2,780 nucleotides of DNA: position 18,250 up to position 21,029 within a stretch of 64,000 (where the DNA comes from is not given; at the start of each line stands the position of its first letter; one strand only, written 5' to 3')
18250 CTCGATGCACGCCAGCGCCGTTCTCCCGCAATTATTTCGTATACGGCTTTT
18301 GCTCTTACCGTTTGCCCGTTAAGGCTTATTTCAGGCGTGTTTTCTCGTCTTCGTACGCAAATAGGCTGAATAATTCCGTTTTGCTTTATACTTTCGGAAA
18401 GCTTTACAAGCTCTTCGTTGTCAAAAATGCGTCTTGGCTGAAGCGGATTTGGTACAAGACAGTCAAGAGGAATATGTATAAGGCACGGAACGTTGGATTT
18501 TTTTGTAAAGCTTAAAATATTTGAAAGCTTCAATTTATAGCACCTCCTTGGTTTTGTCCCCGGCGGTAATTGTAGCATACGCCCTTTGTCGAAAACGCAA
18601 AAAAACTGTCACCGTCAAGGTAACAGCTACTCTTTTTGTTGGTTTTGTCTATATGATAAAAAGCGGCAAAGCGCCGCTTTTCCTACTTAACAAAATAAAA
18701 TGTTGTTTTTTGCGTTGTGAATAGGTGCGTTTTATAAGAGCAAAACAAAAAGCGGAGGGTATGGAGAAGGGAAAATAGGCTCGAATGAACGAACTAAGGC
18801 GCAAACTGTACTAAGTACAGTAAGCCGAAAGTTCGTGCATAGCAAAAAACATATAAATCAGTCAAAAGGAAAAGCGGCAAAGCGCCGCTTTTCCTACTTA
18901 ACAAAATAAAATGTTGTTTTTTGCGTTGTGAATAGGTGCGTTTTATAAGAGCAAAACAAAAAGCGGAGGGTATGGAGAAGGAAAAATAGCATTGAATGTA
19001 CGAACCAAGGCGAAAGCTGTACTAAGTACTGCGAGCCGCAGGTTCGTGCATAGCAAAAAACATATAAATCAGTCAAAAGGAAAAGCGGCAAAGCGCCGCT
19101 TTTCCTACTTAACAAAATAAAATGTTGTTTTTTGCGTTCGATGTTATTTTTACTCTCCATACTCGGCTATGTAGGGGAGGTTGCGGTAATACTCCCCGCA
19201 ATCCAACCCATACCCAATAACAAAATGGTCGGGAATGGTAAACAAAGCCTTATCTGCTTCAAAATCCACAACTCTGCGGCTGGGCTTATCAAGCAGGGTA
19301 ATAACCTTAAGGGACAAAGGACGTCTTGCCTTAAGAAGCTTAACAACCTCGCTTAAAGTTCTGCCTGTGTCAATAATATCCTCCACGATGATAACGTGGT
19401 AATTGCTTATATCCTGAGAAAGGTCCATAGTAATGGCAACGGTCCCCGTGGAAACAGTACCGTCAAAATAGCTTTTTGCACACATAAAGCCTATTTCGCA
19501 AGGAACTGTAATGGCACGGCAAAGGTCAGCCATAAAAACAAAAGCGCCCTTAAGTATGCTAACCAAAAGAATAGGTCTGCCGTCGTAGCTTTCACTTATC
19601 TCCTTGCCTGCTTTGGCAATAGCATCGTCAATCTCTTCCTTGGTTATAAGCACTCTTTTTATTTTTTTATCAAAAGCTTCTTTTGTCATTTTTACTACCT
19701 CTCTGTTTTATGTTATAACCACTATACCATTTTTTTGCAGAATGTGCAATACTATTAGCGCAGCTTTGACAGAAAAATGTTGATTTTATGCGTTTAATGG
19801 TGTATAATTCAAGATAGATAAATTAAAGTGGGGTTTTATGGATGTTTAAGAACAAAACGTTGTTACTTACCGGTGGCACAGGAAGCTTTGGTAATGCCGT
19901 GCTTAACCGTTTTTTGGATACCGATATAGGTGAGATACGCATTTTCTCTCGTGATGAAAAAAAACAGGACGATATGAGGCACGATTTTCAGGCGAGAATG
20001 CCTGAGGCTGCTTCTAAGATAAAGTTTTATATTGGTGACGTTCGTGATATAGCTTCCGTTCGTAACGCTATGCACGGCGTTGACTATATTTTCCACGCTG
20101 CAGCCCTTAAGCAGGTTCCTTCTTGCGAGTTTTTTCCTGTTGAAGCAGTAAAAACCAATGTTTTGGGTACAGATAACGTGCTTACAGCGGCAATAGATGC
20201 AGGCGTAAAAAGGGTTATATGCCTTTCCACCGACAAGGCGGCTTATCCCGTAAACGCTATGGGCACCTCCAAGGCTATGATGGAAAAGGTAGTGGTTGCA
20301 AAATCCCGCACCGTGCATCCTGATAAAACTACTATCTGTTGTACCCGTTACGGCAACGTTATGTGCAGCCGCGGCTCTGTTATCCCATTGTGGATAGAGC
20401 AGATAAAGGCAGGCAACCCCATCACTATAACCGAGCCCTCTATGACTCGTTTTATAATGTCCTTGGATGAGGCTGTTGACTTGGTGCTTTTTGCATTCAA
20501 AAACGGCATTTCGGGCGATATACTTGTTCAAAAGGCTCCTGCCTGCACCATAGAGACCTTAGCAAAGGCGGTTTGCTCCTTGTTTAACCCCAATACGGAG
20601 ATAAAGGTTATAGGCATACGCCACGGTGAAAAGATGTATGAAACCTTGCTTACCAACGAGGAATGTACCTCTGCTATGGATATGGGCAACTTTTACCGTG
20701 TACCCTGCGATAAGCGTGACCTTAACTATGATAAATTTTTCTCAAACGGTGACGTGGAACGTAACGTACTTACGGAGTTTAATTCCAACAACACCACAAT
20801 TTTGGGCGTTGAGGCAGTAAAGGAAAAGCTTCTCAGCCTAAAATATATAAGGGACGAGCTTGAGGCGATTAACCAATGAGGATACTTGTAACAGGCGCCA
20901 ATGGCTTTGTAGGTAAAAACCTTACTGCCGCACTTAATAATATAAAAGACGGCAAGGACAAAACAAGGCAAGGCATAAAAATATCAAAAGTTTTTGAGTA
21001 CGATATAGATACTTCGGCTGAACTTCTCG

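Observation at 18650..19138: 211-bp tandem repeat (2.3 copies) between hpt and the ParB-like gene: candidate tandem small-RNA genes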

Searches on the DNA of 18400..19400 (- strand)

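Call 4: search_rna_families(source=window, start=18400, end=19400, threshold=evalue, max_evalue=10, show_alignments=3)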
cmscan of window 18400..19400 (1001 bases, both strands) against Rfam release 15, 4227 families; matches with E-value up to 10: 18.
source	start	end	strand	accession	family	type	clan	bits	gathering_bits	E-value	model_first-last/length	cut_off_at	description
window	18851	18910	-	RF03516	MIR5229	Gene; miRNA;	-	28.1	80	0.0015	1-87/87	no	MIR5229 microRNA precursor family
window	19062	19121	-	RF03516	MIR5229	Gene; miRNA;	-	28.1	80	0.0015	1-87/87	no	MIR5229 microRNA precursor family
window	18787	18862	+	RF02619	BSnc115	Gene; sRNA;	-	27.5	115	0.0018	1-91/91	no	Brucella sRNA 115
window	18847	18967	-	RF00401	SNORA20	Gene; snRNA; snoRNA; HACA-box;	CL00030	26.1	60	0.094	1-128/128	no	Small nucleolar RNA SNORA20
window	18998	19073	+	RF02619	BSnc115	Gene; sRNA;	-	22.6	115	0.044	1-91/91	no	Brucella sRNA 115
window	19179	19237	+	RF02950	D12-methyl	Gene; sRNA;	-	19.6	57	0.57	1-64/64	no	D12-methyl RNA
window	18994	19119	-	RF01485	rli61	Cis-reg;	-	19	50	1.4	1-106/106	no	Listeria sRNA rli61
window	18852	18899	-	RF02907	patAB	Cis-reg; leader;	-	18.9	92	4.5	1-57/57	no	patAB leader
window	19063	19110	-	RF02907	patAB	Cis-reg; leader;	-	18.9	92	4.5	1-57/57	no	patAB leader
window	18827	18950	+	RF04128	MIR8562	Gene; miRNA;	-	17.7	211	1.4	55-197/242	no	MIR8562 microRNA precursor family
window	18637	18756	-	RF00401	SNORA20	Gene; snRNA; snoRNA; HACA-box;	CL00030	16.9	60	9.2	1-128/128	no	Small nucleolar RNA SNORA20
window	18861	18925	-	RF00336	snoJ26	Gene; snRNA; snoRNA; CD-box;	-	16.8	50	8.8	1-147/147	no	Small nucleolar RNA J26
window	19072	19136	-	RF00336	snoJ26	Gene; snRNA; snoRNA; CD-box;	-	16.8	50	8.8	1-147/147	no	Small nucleolar RNA J26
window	18643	18745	-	RF00398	SNORA15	Gene; snRNA; snoRNA; HACA-box;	-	16.1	47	5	1-137/137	no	Small nucleolar RNA SNORA15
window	19040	19163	-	RF02409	snoR125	Gene; snRNA; snoRNA; CD-box;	-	15.6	100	0.75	23-160/200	no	Small nucleolar RNA snoR125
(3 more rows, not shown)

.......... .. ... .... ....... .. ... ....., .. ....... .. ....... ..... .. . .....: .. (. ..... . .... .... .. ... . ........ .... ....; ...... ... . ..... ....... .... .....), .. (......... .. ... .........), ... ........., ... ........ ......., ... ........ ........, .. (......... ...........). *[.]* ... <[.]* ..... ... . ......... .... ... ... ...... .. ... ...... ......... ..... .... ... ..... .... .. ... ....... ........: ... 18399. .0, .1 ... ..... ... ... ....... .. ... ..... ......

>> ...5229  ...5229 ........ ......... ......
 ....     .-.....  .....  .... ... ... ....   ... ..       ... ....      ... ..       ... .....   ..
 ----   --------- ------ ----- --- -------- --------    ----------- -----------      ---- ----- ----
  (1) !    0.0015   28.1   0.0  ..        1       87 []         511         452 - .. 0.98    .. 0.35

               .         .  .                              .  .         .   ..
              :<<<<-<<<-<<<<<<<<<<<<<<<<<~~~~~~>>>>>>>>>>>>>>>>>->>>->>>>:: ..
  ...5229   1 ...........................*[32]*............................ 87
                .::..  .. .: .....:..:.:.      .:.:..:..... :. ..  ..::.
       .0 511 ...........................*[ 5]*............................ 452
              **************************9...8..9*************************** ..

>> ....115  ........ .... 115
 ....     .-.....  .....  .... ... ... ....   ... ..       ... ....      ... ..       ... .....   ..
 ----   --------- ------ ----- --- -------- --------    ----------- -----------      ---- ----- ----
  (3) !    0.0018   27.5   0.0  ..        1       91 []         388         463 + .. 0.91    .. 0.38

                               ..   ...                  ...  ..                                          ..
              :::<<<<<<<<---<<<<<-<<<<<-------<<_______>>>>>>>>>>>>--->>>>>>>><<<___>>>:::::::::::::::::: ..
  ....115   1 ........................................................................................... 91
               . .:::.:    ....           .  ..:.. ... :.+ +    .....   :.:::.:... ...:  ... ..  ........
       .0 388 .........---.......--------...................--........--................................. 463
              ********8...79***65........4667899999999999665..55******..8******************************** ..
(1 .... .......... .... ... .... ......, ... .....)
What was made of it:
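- On Any Rfam 15 family: In 18400-19400 at E up to 10, the best hits are 28 bits against thresholds of 80-115 (MIR5229, BSnc115), and they reflect the terminator palindrome (call 4).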

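Call 30: search_dna_similar(query=window:18659-18895:-, collection=plasmids, mode=distant, max_evalue=0.01)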
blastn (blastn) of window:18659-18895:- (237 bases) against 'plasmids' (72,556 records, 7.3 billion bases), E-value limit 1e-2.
No match.

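Call 31: search_dna_similar(query=window:18659-18895:-, collection=phages, mode=distant, max_evalue=0.01)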
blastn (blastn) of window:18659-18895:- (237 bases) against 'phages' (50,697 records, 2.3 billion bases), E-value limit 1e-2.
No match.
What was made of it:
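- Tried and rejected: Plasmid and phage collections (blastn): no match (calls 30, 31).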

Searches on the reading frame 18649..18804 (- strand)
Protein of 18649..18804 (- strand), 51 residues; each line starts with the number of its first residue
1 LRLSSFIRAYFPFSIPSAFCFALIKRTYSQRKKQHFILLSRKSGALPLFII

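Call 52: search_protein_representatives(protein=window:18649-18804:-)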
Query: 51 residues. Proteins with E-value up to 0.001 (for the whole library): 2; up to 1e-10: 0; up to 1e-30: 0. The best 2 are listed.
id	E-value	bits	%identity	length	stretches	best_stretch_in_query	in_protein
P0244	1.3e-08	50.3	42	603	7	21-51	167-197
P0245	4.7e-06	42.4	57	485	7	30-50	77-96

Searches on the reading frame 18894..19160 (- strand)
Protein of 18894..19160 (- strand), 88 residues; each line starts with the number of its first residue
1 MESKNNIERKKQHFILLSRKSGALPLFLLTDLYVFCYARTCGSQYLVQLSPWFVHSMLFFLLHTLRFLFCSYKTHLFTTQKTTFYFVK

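Call 48: find_homologous_proteins(query=window:18894-19160:-, max_evalue=0.001)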
Query window:18894-19160:-: no candidate shares three 5-residue words with the query. No homologue found.
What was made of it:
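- On Type I toxin-antitoxin tandem repeat: The 88-aa ORF has no homologue (call 48).
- Tried and rejected: The 88-aa ORF had no homologue (call 48).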

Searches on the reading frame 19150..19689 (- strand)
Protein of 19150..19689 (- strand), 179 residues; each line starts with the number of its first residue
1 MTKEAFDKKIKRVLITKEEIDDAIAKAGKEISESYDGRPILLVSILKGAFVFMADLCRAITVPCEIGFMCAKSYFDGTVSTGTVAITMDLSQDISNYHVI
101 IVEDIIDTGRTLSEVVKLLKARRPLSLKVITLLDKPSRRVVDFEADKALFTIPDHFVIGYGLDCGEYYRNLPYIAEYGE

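Call 11: find_encoding_contigs(protein=window:19150-19689:-, flank=6000, max_places=10)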
Protein window:19150-19689:- (179 aa): no gene with exactly this product is on record in the collection.

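Call 12: search_protein_families(library=pfam, proteins=[window:19150-19689:-])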
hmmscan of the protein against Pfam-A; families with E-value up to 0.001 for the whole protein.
window:19150-19689:- (179 aa): 2 families
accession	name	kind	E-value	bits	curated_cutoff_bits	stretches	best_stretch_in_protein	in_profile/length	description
PF00156.33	Pribosyltran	-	3.1e-28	98.5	26.3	1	18-163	3-156/158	Phosphoribosyl transferase domain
PF14681.12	UPRTase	-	8e-05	22.6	27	1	33-123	61-147/206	Uracil phosphoribosyltransferase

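Call 29: find_homologous_proteins(query=window:19150-19689:-, max_evalue=1e-40)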
Query window:19150-19689:- (179 aa): 7167 proteins with E <= 1e-40 among 8000 candidates; the best 120 are listed.
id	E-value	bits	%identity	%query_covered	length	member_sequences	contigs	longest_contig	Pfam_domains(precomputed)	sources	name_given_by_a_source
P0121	2.2e-104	364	94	98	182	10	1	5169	PF00156.34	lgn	-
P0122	2.6e-103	361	93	98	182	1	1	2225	PF00156.34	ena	-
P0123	1.0e-102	359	93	98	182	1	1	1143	PF00156.34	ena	-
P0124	3.6e-102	357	92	98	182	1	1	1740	PF00156.34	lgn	-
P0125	8.0e-101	353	91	100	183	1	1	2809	PF14681.13,PF00156.34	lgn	-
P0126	2.8e-99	348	89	100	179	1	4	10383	PF00156.34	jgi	-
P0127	1.6e-97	342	86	98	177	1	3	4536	PF00156.34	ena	-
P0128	2.2e-97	342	86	98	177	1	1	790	PF00156.34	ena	-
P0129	2.2e-97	342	86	98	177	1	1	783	PF00156.34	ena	-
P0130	1.4e-96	339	88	98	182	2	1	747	PF00156.34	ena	-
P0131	2.9e-96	338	86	98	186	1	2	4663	PF14681.13,PF00156.34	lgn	-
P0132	5.8e-96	337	88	98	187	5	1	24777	PF00156.34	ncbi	-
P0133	1.5e-95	336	86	98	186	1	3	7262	PF14681.13,PF00156.34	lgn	-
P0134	1.6e-95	336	85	99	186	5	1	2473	PF00156.34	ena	-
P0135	2.5e-95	335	86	98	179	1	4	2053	PF14681.13,PF00156.34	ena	-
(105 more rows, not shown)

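Call 32: find_encoding_contigs(protein=P0121, flank=4000, max_places=3)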
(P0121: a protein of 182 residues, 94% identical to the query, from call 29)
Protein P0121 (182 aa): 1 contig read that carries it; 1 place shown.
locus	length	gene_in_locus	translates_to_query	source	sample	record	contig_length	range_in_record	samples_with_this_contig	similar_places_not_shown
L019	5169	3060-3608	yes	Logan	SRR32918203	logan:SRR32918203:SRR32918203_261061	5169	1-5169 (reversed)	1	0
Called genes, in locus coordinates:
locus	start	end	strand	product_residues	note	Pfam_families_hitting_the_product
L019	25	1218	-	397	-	PF13439:Glyco_transf_4, PF13579:Glyco_trans_4_4, PF00534:Glycos_transf_1, PF13692:Glyco_trans_1_4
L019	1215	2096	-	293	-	PF01370:Epimerase, PF04321:RmlD_sub_bind, PF16363:GDP_Man_Dehyd, PF01073:3Beta_HSD, PF07993:NAD_binding_4, PF13460:NAD_binding_10 (faint)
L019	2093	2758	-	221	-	PF02397:Bac_transf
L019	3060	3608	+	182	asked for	PF00156:Pribosyltran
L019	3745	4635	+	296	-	PF02195:ParB_N, PF17762:HTH_ParB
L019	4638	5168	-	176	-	?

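Call 35: find_encoding_contigs(protein=P0125, flank=4000, max_places=3)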
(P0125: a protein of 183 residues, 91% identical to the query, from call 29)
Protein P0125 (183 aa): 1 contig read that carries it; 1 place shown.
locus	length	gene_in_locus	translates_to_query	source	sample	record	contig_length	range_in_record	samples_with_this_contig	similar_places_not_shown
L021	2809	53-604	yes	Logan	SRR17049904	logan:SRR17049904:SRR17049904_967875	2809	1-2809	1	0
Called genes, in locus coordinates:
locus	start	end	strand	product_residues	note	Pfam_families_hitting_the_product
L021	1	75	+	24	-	?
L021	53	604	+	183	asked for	PF14681:UPRTase (faint), PF00156:Pribosyltran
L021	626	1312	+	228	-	PF12799:LRR_4 (faint)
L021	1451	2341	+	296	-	PF02195:ParB_N, PF17762:HTH_ParB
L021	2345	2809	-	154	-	?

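Call 43: find_encoding_contigs(protein=P0124, flank=4000, max_places=3)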
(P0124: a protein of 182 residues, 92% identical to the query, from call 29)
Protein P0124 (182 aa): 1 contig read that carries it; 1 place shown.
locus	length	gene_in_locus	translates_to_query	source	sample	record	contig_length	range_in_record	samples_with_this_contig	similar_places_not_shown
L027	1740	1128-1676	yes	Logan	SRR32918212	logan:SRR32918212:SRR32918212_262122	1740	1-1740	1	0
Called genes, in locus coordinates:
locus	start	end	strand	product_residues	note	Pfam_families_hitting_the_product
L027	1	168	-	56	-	?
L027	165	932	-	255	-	PF02397:Bac_transf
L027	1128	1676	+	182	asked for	PF00156:Pribosyltran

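Call 44: find_encoding_contigs(protein=P0123, flank=4000, max_places=3)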
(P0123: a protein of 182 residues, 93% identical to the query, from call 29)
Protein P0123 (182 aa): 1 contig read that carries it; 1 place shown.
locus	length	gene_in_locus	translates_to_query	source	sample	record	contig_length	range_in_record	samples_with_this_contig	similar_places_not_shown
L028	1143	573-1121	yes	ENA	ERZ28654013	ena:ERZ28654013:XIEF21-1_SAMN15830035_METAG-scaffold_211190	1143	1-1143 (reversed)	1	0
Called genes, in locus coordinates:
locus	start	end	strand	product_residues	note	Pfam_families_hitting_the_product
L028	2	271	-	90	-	?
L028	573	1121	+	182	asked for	PF00156:Pribosyltran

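Call 63: search_protein_families(library=ncbifam, proteins=[window:19150-19689:-])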
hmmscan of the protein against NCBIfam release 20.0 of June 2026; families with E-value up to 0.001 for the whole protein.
window:19150-19689:- (179 aa): 15 families
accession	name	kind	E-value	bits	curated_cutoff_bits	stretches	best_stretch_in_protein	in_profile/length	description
TIGR01203.1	HGPRTase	equivalog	2.2e-58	196.7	150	1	13-175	1-164/167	hypoxanthine phosphoribosyltransferase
NF006605.0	PRK09162.1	equivalog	7.8e-29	100.4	181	1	13-174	16-177/183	hypoxanthine-guanine phosphoribosyltransferase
NF001097.0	PRK00129.1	equivalog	4.7e-07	29.7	114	1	29-134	61-162/209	uracil phosphoribosyltransferase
TIGR01091.1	upp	equivalog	1e-06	28.6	208.35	1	15-136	48-162/207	uracil phosphoribosyltransferase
NF003548.0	PRK05205.1-4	equivalog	3.2e-06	27.1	218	1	62-139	59-134/173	bifunctional pyr operon transcriptional regulator/uracil phosphoribosyltransferase PyrR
NF002620.0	PRK02277.1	subfamily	3.7e-06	26.7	115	1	93-139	138-184/201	orotate phosphoribosyltransferase-like protein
NF002095.0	PRK00934.1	equivalog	6.1e-06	25.6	296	1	7-122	126-231/287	ribose-phosphate diphosphokinase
NF003549.0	PRK05205.1-5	equivalog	2.4e-05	23.9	138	1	11-139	5-143/182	bifunctional pyr operon transcriptional regulator/uracil phosphoribosyltransferase PyrR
TIGR01251.1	ribP_PPkin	subfamily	2.6e-05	23.3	113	1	84-122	198-236/309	ribose-phosphate diphosphokinase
NF006613.0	PRK09177.1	equivalog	3.2e-05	23.5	138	1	42-139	37-124/159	xanthine phosphoribosyltransferase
NF003546.0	PRK05205.1-2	equivalog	4.4e-05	23.2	268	1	83-140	82-140/175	bifunctional pyr operon transcriptional regulator/uracil phosphoribosyltransferase PyrR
NF003545.0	PRK05205.1-1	equivalog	8.1e-05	22.1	140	1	40-139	31-133/171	bifunctional pyr operon transcriptional regulator/uracil phosphoribosyltransferase PyrR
NF002320.0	PRK01259.1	subfamily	0.00045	19.7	297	1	85-122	203-240/316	ribose-phosphate diphosphokinase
NF008616.0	PRK11595.1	equivalog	0.00062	19.3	304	1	89-131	180-222/227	DNA utilization protein GntX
NF005299.0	PRK06827.1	subfamily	0.0008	18.2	327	0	90-123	259-292/383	phosphoribosylpyrophosphate synthetase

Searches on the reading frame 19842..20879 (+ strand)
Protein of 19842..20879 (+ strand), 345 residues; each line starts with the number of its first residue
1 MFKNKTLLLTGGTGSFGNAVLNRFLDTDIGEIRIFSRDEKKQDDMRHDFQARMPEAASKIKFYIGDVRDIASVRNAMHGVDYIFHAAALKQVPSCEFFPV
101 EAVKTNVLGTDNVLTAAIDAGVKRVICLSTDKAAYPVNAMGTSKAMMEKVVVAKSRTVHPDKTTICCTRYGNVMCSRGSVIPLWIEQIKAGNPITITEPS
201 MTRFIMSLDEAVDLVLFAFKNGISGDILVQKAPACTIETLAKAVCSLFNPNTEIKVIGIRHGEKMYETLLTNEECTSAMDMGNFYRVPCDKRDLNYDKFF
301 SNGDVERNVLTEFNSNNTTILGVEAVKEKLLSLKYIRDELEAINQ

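Call 12: search_protein_families(library=pfam, proteins=[window:19842-20879:+])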
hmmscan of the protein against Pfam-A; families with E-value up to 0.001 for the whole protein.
window:19842-20879:+ (345 aa): 10 families
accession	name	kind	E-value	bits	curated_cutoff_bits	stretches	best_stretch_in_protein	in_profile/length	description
PF02719.21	Polysacc_synt_2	-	2e-105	352.6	20.2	1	8-287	2-291/293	Polysaccharide biosynthesis protein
PF01370.27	Epimerase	-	4.4e-23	82.4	20.9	1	8-225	2-234/240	NAD dependent epimerase/dehydratase family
PF08485.16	Polysacc_syn_2C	-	4.9e-20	71.4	25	1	290-337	1-48/48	Polysaccharide biosynthesis protein C-terminal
PF01073.25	3Beta_HSD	-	1.2e-16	61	22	1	9-136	2-122/280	3-beta hydroxysteroid dehydrogenase/isomerase family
PF16363.11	GDP_Man_Dehyd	-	1.1e-13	51.8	27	1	8-132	1-131/332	GDP-mannose 4,6 dehydratase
PF13460.12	NAD_binding_10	-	1.2e-11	45.2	27.2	1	11-156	1-126/184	NAD(P)H-binding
PF07993.18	NAD_binding_4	-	6.3e-09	35.8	20.1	1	9-147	1-153/258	Male sterility protein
PF05368.20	NmrA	-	4.1e-08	33.6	27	1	4-259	2-214/298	NmrA-like family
PF04321.23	RmlD_sub_bind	-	1.2e-07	31.6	27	1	6-152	2-137/287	RmlD substrate binding domain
PF08659.16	KR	-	1.6e-05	25.3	22.6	1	6-81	2-76/180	KR domain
